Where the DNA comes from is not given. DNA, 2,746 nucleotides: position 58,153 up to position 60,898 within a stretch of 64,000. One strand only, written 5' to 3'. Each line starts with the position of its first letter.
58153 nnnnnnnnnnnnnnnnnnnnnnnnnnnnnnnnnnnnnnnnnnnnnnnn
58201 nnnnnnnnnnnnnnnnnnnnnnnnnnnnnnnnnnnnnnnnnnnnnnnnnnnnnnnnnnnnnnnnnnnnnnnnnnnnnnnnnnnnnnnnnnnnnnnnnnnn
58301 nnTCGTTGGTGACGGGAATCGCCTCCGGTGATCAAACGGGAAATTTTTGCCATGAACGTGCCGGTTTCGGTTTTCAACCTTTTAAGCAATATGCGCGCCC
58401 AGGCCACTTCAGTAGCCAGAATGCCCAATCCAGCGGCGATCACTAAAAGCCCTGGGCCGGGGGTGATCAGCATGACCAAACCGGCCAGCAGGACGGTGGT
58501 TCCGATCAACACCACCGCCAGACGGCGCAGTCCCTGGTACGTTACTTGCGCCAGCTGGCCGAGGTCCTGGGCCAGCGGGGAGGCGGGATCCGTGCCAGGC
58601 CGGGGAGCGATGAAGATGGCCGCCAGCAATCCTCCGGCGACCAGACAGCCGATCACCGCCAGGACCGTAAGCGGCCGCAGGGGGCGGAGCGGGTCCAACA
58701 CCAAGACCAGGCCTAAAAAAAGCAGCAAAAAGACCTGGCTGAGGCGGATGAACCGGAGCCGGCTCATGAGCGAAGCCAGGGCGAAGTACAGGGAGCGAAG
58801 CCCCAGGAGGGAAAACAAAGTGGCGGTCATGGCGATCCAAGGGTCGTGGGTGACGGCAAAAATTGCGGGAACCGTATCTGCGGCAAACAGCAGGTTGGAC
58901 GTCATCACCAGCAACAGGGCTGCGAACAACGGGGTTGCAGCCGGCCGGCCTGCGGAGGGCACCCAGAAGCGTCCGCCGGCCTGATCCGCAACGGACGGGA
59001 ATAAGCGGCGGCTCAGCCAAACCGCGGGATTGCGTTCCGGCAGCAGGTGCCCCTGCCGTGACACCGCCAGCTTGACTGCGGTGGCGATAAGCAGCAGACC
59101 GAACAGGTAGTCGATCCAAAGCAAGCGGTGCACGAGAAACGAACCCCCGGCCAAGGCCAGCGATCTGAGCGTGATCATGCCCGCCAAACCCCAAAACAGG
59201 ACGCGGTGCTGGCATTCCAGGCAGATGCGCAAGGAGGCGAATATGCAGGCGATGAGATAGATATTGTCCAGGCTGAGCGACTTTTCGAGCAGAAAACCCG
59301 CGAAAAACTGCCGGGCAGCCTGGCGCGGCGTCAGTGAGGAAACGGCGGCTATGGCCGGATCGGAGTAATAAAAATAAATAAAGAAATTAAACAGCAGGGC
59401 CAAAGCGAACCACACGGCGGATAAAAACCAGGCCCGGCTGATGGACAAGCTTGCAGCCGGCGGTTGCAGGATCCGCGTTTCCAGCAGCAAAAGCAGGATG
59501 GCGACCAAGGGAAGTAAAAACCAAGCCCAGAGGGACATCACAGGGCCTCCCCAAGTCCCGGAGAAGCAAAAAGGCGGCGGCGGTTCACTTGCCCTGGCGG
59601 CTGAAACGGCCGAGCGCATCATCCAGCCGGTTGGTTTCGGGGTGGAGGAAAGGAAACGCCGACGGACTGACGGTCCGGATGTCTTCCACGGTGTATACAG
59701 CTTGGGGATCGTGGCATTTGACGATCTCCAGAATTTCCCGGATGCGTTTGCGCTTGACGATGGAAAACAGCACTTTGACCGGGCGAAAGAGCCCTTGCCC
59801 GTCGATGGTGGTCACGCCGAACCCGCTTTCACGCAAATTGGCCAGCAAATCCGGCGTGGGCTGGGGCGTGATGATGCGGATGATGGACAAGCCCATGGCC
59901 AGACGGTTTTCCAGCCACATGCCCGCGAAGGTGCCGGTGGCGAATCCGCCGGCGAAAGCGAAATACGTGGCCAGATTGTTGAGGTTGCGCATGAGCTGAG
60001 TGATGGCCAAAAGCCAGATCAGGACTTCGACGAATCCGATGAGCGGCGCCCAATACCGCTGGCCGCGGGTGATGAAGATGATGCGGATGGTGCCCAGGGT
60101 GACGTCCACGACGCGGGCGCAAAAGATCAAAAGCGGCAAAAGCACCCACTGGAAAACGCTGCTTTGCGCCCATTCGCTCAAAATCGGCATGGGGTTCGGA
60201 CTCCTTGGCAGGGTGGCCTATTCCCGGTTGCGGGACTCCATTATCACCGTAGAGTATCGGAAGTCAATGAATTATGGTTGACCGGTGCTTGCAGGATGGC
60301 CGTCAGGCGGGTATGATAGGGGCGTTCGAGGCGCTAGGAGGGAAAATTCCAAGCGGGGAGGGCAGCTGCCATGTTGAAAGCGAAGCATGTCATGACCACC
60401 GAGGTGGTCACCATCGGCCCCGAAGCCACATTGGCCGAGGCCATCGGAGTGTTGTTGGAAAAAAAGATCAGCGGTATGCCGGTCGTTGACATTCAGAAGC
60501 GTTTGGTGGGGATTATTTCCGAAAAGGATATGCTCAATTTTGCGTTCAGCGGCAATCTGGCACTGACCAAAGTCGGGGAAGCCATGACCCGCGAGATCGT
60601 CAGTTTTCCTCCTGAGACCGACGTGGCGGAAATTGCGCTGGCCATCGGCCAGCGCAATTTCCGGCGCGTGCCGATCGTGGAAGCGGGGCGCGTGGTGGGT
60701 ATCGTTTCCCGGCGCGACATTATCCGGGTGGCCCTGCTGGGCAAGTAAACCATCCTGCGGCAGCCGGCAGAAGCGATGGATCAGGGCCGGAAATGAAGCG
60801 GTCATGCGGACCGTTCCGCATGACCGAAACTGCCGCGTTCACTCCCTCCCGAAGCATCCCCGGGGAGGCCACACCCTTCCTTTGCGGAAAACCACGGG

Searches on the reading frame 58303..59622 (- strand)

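Call 46: search_protein_families(library=pfam, proteins=[window:58303-59622:-], max_evalue=0.001)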
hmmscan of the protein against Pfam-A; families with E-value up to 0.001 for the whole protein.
window:58303-59622:- (440 aa): 2 families
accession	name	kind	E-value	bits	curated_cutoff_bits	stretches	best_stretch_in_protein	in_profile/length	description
PF03741.22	TerC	-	5.3e-37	127.7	27.8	1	107-310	1-177/178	Integral membrane protein TerC family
PF09656.15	PGPGW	-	1.2e-16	60.4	23.3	1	367-418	1-52/53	Putative transmembrane protein (PGPGW)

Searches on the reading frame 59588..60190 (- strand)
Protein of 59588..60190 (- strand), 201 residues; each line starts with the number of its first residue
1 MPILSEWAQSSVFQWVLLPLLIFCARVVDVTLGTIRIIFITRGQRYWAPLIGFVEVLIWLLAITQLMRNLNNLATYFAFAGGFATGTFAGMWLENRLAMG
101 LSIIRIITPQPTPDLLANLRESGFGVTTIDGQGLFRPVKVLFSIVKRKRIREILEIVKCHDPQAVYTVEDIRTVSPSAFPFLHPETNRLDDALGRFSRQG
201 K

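Call 46: search_protein_families(library=pfam, proteins=[window:59588-60190:-], max_evalue=0.001)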
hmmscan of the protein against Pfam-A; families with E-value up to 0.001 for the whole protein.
window:59588-60190:- (201 aa): 2 families
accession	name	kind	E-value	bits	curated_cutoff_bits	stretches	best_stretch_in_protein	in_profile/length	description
PF18955.5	DUF5698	-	1.5e-19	70.6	27.5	1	34-91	1-58/58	Domain of unknown function (DUF5698)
PF10035.14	DUF2179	-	1.1e-11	44.8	22.8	1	124-174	1-53/55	Uncharacterized protein conserved in bacteria (DUF2179)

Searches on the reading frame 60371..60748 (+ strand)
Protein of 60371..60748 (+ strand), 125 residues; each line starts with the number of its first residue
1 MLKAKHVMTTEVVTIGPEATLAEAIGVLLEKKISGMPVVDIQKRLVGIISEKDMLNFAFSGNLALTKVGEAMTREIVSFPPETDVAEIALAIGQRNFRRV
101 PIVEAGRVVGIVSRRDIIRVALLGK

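Call 46: search_protein_families(library=pfam, proteins=[window:60371-60748:+], max_evalue=0.001)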
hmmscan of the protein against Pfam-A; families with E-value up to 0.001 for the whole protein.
window:60371-60748:+ (125 aa): 1 family
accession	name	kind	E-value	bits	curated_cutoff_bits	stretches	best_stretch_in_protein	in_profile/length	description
PF00571.33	CBS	-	1.2e-32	112.4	24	2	5-57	2-54/57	CBS domain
